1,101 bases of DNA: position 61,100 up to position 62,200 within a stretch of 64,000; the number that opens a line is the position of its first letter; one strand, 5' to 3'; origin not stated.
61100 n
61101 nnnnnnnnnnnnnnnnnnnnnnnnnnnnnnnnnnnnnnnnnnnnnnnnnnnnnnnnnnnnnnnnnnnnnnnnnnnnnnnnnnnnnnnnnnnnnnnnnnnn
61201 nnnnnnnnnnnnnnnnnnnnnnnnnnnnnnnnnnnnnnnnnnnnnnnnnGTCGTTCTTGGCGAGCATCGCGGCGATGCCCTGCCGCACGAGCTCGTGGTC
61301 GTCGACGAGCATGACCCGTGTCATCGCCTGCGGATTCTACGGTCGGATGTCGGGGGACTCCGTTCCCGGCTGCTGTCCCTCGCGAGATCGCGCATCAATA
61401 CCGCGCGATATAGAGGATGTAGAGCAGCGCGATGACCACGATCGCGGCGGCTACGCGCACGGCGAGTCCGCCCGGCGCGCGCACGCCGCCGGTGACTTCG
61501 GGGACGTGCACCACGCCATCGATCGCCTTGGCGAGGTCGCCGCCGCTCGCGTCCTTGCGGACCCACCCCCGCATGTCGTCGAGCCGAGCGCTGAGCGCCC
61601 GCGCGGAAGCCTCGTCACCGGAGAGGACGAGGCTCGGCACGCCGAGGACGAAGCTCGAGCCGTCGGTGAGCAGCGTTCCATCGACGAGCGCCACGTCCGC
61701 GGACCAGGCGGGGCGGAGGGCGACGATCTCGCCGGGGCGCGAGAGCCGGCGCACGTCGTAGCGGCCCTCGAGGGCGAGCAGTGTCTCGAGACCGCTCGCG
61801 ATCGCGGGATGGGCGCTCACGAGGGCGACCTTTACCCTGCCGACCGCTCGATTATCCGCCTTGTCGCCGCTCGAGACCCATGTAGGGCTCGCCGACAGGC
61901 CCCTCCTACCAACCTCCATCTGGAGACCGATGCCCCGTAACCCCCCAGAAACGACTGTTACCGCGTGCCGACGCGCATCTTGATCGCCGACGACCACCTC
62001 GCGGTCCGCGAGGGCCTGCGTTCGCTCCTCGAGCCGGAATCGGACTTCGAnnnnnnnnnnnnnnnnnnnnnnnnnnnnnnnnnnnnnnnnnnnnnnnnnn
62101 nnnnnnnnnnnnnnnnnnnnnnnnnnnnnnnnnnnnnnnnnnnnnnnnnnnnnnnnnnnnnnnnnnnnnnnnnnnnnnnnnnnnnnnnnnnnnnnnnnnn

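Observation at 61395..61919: Membrane-anchored pseudo-receiver between the NarL regulator and the second REC-MshEN gene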

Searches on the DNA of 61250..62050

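Call 53: search_rna_families(source=window, start=61250, end=62050, threshold=evalue, max_evalue=1)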
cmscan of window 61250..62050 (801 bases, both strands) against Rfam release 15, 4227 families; matches with E-value up to 1: 0.
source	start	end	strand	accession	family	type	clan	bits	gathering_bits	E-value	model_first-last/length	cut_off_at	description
